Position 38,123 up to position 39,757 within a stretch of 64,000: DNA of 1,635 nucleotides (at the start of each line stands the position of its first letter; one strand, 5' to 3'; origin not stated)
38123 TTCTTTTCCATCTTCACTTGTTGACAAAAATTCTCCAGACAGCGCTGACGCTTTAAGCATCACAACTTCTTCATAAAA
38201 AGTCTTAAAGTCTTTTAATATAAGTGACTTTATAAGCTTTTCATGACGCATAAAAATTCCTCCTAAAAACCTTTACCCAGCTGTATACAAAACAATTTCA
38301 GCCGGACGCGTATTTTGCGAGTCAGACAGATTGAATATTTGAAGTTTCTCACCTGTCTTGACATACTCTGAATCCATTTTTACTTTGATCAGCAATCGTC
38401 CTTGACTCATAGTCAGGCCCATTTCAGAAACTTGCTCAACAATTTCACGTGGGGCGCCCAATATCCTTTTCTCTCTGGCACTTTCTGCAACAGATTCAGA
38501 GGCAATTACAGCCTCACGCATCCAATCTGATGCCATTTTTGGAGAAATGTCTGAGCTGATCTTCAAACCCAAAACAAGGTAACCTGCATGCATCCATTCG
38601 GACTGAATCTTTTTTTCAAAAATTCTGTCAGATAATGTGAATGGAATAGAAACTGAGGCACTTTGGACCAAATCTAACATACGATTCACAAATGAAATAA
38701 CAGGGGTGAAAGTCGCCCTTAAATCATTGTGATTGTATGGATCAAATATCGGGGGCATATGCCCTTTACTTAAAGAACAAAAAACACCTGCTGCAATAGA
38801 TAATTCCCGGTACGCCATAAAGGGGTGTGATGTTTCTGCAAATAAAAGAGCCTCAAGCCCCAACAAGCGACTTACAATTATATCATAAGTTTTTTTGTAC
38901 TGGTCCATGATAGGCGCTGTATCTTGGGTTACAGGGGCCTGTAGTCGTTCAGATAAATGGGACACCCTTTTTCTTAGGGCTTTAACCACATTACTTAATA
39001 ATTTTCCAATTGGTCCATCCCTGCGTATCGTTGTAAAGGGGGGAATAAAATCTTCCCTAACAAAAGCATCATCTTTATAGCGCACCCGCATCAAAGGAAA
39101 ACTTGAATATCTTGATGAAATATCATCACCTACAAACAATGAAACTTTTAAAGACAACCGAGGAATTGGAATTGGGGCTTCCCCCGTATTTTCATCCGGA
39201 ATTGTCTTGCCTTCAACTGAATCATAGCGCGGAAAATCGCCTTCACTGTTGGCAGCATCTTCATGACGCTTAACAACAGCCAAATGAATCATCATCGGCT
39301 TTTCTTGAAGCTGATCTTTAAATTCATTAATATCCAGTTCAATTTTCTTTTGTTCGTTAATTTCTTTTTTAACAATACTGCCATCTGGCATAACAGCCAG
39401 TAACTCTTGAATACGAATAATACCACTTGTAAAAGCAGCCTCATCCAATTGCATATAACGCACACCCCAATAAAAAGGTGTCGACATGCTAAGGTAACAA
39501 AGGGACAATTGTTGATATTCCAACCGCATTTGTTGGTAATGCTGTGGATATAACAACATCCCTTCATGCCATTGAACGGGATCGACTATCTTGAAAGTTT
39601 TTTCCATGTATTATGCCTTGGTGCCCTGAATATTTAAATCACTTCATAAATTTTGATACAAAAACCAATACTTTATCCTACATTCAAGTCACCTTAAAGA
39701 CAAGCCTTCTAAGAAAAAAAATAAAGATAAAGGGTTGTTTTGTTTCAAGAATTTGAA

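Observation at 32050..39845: Stand-alone tssK–tssL–tssM–tssA module with no other T6SS genes in the window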

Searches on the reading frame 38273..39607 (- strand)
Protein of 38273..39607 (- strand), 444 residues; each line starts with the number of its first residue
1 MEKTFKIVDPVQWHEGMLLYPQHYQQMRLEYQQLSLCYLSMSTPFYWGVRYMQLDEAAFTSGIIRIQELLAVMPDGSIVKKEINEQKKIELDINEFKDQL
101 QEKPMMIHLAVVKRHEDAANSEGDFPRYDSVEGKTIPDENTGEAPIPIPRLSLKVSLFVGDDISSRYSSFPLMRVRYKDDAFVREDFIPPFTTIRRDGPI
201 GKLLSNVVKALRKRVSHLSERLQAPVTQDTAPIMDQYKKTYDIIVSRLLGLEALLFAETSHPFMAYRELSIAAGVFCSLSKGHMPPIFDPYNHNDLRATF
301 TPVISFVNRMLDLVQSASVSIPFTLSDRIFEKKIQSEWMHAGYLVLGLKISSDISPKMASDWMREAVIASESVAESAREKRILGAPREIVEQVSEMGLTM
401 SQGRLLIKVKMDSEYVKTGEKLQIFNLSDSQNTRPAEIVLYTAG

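Call 4: search_protein_families(library=pfam, proteins=[window:38273-39607:-], max_evalue=0.01)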
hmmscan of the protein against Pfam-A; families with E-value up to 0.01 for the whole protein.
window:38273-39607:- (444 aa): 1 family
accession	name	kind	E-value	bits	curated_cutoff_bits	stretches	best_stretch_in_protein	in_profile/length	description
PF05936.17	T6SS_VasE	-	8.2e-42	143.9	23.4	1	23-345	1-333/429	Bacterial Type VI secretion, VC_A0110, EvfL, ImpJ, VasE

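Call 5: search_protein_families(library=ncbifam, proteins=[window:38273-39607:-], max_evalue=0.01)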
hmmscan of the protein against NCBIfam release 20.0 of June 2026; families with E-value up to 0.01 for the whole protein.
window:38273-39607:- (444 aa): 1 family
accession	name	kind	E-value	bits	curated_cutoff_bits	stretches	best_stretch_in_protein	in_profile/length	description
TIGR03353.2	VI_chp_4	equivalog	1.6e-60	205.5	100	1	10-394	2-381/429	type VI secretion system baseplate subunit TssK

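Call 8: find_encoding_contigs(protein=window:38273-39607:-, flank=10000, max_places=6)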
Protein window:38273-39607:- (444 aa): 1 contig read that carries it; 1 place shown.
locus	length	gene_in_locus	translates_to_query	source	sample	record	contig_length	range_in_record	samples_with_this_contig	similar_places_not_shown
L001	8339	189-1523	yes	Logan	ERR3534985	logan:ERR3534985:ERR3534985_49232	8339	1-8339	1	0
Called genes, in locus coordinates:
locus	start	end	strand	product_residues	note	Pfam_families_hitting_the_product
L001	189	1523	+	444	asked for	PF05936:T6SS_VasE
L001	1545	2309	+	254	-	PF09850:DotU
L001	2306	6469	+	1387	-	PF14331:IcmF-related_N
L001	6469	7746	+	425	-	PF06812:ImpA_N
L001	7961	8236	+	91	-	PF00216:Bac_DNA_binding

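Call 9: find_homologous_proteins(query=window:38273-39607:-)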
Query window:38273-39607:- (444 aa): 306 proteins with E <= 0.001 among 8000 candidates; the best 120 are listed.
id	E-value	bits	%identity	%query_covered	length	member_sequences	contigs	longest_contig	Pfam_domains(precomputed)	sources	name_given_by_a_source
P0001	2.5e-293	990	100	100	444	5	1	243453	PF05936.18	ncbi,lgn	-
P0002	9.0e-267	903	88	100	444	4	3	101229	PF05936.18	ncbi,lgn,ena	-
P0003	1.1e-177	609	58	100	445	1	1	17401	PF05936.18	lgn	-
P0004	3.9e-171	588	58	98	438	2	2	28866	PF05936.18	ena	-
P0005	6.5e-168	577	55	100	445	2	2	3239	PF05936.18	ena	-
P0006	2.4e-167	575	55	100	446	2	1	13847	PF05936.18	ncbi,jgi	jgi:type VI secretion system protein ImpJ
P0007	1.5e-166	573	56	100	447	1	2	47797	PF05936.18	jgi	jgi:type VI secretion system protein ImpJ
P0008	3.0e-164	565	55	99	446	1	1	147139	PF05936.18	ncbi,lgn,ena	ncbi:MAG: type VI secretion system baseplate subunit TssK [Alphaproteobacteria bacterium]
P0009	4.4e-161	555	52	100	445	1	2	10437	PF05936.18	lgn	-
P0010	3.3e-160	552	54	99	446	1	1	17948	PF05936.18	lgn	-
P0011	1.7e-159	549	52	100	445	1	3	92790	PF05936.18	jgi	jgi:type VI secretion system protein ImpJ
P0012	4.4e-158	545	52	100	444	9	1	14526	PF05936.18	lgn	-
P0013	6.1e-156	538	52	99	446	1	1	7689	PF05936.18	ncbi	-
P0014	2.4e-155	536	52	99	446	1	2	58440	PF05936.18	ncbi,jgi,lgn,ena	jgi:type VI secretion system protein ImpJ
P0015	3.1e-155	535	54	100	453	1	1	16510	PF05936.18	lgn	-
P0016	1.3e-153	530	52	100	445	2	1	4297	PF05936.18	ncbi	-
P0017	5.1e-153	528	51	100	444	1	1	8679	PF05936.18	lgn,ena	-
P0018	6.2e-153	528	52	99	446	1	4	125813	PF05936.18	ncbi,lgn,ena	-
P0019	1.1e-152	527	51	99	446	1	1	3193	PF05936.18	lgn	-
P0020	2.5e-149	516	51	99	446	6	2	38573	PF05936.18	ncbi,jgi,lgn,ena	jgi:type VI secretion system protein ImpJ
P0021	2.9e-147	509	50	99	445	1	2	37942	PF05936.18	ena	-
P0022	2.5e-146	506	51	100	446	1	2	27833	PF05936.18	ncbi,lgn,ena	-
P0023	1.2e-145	504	50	100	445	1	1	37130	PF05936.18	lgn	-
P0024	4.7e-144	499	49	99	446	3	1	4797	PF05936.18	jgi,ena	-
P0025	1.2e-140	487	49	99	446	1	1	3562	PF05936.18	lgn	-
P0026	8.9e-139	481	48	99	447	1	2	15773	PF05936.18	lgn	-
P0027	3.7e-138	479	47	99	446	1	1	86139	PF05936.18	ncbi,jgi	jgi:type VI secretion system protein ImpJ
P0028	5.5e-137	475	48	99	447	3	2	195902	PF05936.18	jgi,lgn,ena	jgi:type VI secretion system protein ImpJ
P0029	3.0e-136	473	47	99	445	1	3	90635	PF05936.18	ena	-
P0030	5.5e-135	469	46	99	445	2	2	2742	PF05936.18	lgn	-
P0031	3.4e-134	466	45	99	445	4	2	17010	PF05936.18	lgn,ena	-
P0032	5.5e-134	465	45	99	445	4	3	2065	PF05936.18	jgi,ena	-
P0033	1.3e-133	464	46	100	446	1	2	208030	PF05936.18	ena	-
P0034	1.3e-131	458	45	99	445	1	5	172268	PF05936.18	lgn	-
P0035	3.6e-128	446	44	99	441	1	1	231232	PF05936.18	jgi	jgi:type VI secretion system protein ImpJ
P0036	6.2e-122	426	42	99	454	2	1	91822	PF05936.18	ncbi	ncbi:MAG: type VI secretion system baseplate subunit TssK [Alphaproteobacteria bacterium]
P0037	8.1e-121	422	43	99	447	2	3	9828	PF05936.18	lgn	-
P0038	5.6e-119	416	42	99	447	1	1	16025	PF05936.18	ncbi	-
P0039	6.0e-118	413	42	98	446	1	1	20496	PF05936.18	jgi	-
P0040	2.8e-114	400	42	97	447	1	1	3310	PF05936.18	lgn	-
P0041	3.9e-110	387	42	98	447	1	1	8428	PF05936.18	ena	-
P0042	5.1e-102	360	41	98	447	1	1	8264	PF05936.18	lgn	-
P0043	5.6e-97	344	38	99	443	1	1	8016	PF05936.18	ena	-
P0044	6.3e-97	343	37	97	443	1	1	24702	PF05936.18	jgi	jgi:type VI secretion system protein ImpJ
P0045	6.5e-95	337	40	98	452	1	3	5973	PF05936.18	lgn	-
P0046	9.7e-95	336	38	98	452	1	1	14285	PF05936.18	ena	-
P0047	1.1e-94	336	38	98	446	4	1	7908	PF05936.18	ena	-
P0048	1.2e-94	336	38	100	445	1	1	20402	PF05936.18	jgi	-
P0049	1.3e-93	332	38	100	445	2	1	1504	PF05936.18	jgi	-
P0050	5.7e-93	330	38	98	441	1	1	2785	PF05936.18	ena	-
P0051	4.3e-92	327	38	98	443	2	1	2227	PF05936.18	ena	-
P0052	5.8e-92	327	39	97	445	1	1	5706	PF05936.18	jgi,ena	-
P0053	9.8e-92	326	36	100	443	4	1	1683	PF05936.18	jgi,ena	jgi:type VI secretion system protein ImpJ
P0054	1.3e-91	326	37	98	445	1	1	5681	PF05936.18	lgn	-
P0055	1.7e-91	325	38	98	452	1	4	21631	PF05936.18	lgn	-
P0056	3.1e-91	325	38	98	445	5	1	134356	PF05936.18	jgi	jgi:type VI secretion system protein ImpJ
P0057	5.4e-91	324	38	98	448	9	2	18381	PF05936.18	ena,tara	tara:strand:+ start:1765 stop:3111 length:1347 start_codon:yes stop_codon:yes gene_type:complete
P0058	6.6e-91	324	37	98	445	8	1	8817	PF05936.18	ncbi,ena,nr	ncbi:MAG TPA: type VI secretion system baseplate subunit TssK [Pyrinomonadaceae bacterium]|nr:type V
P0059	6.9e-91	323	37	97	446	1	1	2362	PF05936.18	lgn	-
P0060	1.0e-90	323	37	98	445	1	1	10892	PF05936.18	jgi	jgi:type VI secretion system protein ImpJ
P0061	1.0e-90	323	39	99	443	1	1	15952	PF05936.18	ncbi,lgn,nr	ncbi:MAG TPA: type VI secretion system baseplate subunit TssK [Pyrinomonadaceae bacterium]|nr:type V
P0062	1.5e-90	322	37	97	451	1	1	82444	PF05936.18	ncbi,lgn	ncbi:MAG: type VI secretion system baseplate subunit TssK [Desulfobacterales bacterium]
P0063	2.2e-90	322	37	98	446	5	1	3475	PF05936.18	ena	-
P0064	2.3e-90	322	37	98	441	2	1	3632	PF05936.18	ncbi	-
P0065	3.9e-90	321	38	97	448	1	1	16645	PF05936.18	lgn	-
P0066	9.8e-90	320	36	97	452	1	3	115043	PF05936.18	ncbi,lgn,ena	-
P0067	1.4e-89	319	37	97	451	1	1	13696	PF05936.18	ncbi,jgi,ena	-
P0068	2.2e-89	319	38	98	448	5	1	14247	PF05936.18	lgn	-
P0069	3.3e-89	318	37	97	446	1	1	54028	PF05936.18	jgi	-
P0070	3.3e-89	318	36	100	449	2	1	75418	PF05936.18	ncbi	-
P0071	4.8e-89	317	36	97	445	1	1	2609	PF05936.18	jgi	jgi:type VI secretion system protein ImpJ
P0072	4.9e-89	317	37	98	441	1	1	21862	PF05936.18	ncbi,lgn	ncbi:MAG: type VI secretion system baseplate subunit TssK [Pseudomonadota bacterium]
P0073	5.9e-89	317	37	97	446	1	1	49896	PF05936.18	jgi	jgi:type VI secretion system protein ImpJ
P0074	5.9e-89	317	37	98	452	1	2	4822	PF05936.18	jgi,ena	-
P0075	6.3e-89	317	38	98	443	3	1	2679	PF05936.18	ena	-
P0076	8.5e-89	317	38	98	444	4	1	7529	PF05936.18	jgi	-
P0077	1.3e-88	316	36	97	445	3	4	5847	PF05936.18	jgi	jgi:type VI secretion system protein ImpJ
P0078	1.7e-88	316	34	99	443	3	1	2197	PF05936.18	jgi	jgi:type VI secretion system protein ImpJ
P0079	2.2e-88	315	36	98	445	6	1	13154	PF05936.18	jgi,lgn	jgi:type VI secretion system protein ImpJ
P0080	2.6e-88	315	37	98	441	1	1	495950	PF05936.18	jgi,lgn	jgi:type VI secretion system protein ImpJ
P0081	4.4e-88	314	35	98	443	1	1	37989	PF05936.18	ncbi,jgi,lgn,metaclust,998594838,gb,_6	metaclust:\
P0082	4.5e-88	314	38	98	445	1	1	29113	PF05936.18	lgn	-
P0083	7.1e-88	314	36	99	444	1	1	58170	PF05936.18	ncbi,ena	-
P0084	9.6e-88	313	37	98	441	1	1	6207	PF05936.18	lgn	-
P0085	1.1e-87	313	37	100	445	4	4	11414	PF05936.18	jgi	-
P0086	1.2e-87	313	37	98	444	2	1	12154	PF05936.18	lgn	-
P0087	2.4e-87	312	38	98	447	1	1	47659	PF05936.18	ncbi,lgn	-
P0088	2.6e-87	312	36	98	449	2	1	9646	PF05936.18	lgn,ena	-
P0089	7.7e-87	310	36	96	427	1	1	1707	PF05936.18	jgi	jgi:type VI secretion system protein ImpJ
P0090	8.0e-87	310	37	98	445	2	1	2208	PF05936.18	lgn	-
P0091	1.2e-86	310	37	98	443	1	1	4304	PF05936.18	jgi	jgi:type VI secretion system protein ImpJ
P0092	1.2e-86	309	37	98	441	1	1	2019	PF05936.18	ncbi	ncbi:MAG: type VI secretion system baseplate subunit TssK, partial [Rhodospirillales bacterium]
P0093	2.1e-86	309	35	100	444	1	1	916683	PF05936.18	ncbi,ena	-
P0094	3.0e-86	308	38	99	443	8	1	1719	PF05936.18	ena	-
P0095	3.0e-86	308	38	100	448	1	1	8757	PF05936.18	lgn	-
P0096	8.2e-86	307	39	99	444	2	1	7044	PF05936.18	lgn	-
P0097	1.4e-85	306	37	98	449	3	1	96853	PF05936.18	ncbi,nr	ncbi:MAG: type VI secretion system baseplate subunit TssK [Proteobacteria bacterium]|nr:type VI secr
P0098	2.5e-85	305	37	97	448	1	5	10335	PF05936.18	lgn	-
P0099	2.7e-85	305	38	98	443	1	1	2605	PF05936.18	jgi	jgi:type VI secretion system protein ImpJ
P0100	3.2e-85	305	37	99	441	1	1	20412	PF05936.18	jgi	jgi:type VI secretion system protein ImpJ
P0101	3.6e-85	305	38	99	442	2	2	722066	PF05936.18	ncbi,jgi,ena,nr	ncbi:MAG TPA: type VI secretion system baseplate subunit TssK [Pyrinomonadaceae bacterium]|nr:type V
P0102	3.8e-85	305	38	98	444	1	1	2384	PF05936.18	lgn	-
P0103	7.3e-85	304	35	100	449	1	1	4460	PF05936.18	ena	-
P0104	9.1e-85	303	37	98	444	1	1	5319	PF05936.18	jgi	jgi:type VI secretion system protein ImpJ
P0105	1.1e-84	303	39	97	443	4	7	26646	PF05936.18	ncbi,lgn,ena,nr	ncbi:MAG: type VI secretion system baseplate subunit TssK [Candidatus Rokubacteria bacterium]|nr:typ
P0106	1.2e-84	303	36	98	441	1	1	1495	PF05936.18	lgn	-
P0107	1.4e-84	303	37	97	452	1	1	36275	PF05936.18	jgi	jgi:type VI secretion system protein ImpJ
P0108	1.6e-84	303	35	99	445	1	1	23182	PF05936.18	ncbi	-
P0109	1.9e-84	302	35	99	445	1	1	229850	PF05936.18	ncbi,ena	-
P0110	1.9e-84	302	37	99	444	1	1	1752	PF05936.18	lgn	-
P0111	3.0e-84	302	37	97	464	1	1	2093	PF05936.18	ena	-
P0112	5.6e-84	301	37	100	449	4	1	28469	PF05936.18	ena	-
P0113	1.0e-83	300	36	99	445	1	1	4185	PF05936.18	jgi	jgi:type VI secretion system protein ImpJ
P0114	1.2e-83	300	38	97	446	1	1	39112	PF05936.18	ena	-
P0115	1.4e-83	299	35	99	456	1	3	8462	PF05936.18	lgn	-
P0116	1.6e-83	299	38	98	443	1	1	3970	PF05936.18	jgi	jgi:type VI secretion system protein ImpJ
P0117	1.7e-83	299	36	99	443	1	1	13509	PF05936.18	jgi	jgi:type VI secretion system protein ImpJ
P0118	1.9e-83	299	37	97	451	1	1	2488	PF05936.18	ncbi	-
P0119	2.2e-83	299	36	100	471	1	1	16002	PF05936.18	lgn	-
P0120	2.8e-83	298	36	99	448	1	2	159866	PF05936.18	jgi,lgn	jgi:type VI secretion system protein ImpJ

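Call 10: list_cluster_members(proteins=[P0001, P0002, P0008, P0036])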
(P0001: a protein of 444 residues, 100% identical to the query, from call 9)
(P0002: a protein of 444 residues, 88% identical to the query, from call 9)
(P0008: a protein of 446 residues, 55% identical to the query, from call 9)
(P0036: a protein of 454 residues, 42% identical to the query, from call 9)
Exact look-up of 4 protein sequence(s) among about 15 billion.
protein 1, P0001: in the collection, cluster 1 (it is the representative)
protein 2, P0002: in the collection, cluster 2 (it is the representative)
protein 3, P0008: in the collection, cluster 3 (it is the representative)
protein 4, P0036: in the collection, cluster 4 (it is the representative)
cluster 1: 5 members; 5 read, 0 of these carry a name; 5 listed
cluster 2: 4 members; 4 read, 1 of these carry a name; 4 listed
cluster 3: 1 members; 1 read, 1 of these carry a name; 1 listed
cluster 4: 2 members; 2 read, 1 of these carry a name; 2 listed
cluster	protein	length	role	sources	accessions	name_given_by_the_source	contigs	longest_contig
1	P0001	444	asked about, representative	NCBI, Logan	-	-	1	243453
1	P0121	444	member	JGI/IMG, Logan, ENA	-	-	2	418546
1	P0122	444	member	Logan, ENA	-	-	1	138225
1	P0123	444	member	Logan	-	-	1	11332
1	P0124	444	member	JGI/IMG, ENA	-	-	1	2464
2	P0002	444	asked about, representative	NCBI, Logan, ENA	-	-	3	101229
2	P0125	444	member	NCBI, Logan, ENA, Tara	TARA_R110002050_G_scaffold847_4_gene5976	strand:+ start:58367 stop:59701 length:1335 start_codon:yes stop_codon:yes ...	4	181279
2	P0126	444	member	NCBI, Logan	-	-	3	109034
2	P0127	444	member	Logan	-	-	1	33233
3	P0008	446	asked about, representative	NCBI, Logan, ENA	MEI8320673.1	MAG: type VI secretion system baseplate subunit TssK [Alphaproteobacteria bacterium]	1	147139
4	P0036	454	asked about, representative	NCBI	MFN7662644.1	MAG: type VI secretion system baseplate subunit TssK [Alphaproteobacteria bacterium]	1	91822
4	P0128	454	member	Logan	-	-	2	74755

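Call 11: find_encoding_contigs(protein=P0008, flank=10000, max_places=2)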
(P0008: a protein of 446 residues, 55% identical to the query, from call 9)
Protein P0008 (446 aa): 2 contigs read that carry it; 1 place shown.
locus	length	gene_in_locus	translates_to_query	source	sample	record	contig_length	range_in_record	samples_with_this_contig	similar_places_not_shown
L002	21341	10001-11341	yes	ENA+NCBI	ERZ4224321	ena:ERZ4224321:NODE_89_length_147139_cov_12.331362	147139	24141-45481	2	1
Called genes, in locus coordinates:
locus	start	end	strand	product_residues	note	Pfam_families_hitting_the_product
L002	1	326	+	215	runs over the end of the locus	PF13098:Thioredoxin_2 (faint), PF13462:Thioredoxin_4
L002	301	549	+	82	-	PF09527:ATPase_gene1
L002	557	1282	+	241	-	PF00119:ATP-synt_A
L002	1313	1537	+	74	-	PF00137:ATP-synt_C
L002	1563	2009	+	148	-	PF02326:YMF19, PF00430:ATP-synt_B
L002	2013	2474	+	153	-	PF05405:Mt_ATP-synt_B (weak), PF00430:ATP-synt_B (weak)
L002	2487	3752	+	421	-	PF01210:NAD_Gly3P_dh_N (faint), PF03721:UDPG_MGDP_dh_N, PF00984:UDPG_MGDP_dh, PF03720:UDPG_MGDP_dh_C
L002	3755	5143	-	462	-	PF00012:HSP70, PF06723:MreB_Mbl, PF14450:FtsA (faint), PF00012:HSP70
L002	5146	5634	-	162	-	PF00226:DnaJ (weak), PF07743:HSCB_C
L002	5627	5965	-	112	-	PF01521:Fe-S_biosyn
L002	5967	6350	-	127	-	PF01592:NifU_N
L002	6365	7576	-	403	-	PF00155:Aminotran_1_2 (weak), PF00266:Aminotran_5, PF01212:Beta_elim_lyase, PF01041:DegT_DnrJ_EryC1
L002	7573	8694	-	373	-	PF00155:Aminotran_1_2 (weak), PF00266:Aminotran_5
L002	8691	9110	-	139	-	PF02082:Rrf2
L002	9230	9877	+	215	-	PF02129:Peptidase_S15, PF12697:Abhydrolase_6 (faint), PF20408:Abhydrolase_11 (weak), PF00561:Abhydrolase_1, PF12146:Hydrolase_4, PF00326:Peptidase_S9 (faint), PF01738:DLH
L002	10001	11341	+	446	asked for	PF05936:T6SS_VasE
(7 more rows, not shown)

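Call 12: find_encoding_contigs(protein=P0035, flank=10000, max_places=2)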
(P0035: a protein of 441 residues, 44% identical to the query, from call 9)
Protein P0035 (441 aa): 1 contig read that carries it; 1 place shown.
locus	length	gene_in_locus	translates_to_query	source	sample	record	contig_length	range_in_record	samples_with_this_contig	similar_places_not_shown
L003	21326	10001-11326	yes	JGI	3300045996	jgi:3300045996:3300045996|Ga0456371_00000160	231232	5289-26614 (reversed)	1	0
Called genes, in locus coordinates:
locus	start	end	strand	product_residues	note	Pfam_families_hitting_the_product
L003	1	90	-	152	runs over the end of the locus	PF09537:DUF2383, PF13668:Ferritin_2 (weak)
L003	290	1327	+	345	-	-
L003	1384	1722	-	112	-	-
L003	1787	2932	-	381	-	-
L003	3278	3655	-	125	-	-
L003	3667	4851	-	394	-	-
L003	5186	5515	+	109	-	-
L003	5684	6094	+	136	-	PF09391:DUF2000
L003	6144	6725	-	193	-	-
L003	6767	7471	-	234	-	PF00834:Ribul_P_3_epim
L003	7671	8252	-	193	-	-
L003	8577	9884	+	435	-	PF00083:Sugar_tr, PF07690:MFS_1, PF13347:MFS_2 (weak), PF07690:MFS_1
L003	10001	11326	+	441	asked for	PF05936:T6SS_VasE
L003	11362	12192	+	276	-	PF09850:DotU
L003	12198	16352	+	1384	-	PF14331:IcmF-related_N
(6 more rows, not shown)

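Call 17: find_encoding_contigs(protein=P0036, flank=10000, max_places=2)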
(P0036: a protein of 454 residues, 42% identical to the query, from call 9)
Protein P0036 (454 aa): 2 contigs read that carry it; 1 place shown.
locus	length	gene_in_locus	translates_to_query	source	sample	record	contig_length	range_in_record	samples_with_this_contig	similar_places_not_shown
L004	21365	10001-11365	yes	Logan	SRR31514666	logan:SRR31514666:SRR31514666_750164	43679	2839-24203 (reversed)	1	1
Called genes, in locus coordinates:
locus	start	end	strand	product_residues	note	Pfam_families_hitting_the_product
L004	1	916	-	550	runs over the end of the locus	PF00118:Cpn60_TCP1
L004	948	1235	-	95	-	PF00166:Cpn10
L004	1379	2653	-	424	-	PF00083:Sugar_tr, PF07690:MFS_1, PF12832:MFS_1_like, PF07690:MFS_1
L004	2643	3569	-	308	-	PF00126:HTH_1, PF03466:LysR_substrate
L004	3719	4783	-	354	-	-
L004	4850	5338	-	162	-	PF13413:HTH_25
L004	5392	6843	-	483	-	PF02386:TrkH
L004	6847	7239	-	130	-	PF04379:DUF525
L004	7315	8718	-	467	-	PF02113:Peptidase_S13, PF13354:Beta-lactamase2 (weak)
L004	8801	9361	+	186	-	PF01923:Cob_adeno_trans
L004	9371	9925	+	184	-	-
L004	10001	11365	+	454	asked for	PF05936:T6SS_VasE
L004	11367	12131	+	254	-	PF09850:DotU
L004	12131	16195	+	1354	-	PF14331:IcmF-related_N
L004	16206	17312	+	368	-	PF06812:ImpA_N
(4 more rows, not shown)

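Call 18: find_encoding_contigs(protein=P0044, flank=10000, max_places=2)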
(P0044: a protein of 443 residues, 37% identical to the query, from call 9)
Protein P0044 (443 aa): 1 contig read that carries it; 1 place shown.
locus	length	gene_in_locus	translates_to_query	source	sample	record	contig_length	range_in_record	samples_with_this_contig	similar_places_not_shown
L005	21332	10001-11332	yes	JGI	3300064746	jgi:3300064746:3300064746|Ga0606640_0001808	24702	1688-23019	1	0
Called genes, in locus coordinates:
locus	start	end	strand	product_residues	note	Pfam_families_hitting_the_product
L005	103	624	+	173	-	-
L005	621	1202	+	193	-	PF18306:LDcluster4, PF03641:Lysine_decarbox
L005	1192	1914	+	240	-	PF13489:Methyltransf_23, PF08241:Methyltransf_11, PF08242:Methyltransf_12, PF13649:Methyltransf_25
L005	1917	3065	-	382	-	-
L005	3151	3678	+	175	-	-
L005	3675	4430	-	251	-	PF14023:Bestrophin-like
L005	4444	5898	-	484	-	PF00672:HAMP, PF00211:Guanylate_cyc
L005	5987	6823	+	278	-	PF00092:VWA (faint), PF13519:VWA_2 (faint)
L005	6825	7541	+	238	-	PF13672:PP2C_2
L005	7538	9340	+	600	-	PF00069:Pkinase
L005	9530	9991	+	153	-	-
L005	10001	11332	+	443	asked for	PF05936:T6SS_VasE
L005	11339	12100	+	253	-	PF09850:DotU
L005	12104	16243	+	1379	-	PF14331:IcmF-related_N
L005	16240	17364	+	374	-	PF06812:ImpA_N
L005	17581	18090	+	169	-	PF05591:T6SS_VipA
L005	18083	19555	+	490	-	PF05943:VipB, PF18945:VipB_2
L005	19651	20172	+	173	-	PF05638:T6SS_HCP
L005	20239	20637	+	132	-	PF04965:GPW_gp25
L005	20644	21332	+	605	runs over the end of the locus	PF05947:T6SS_TssF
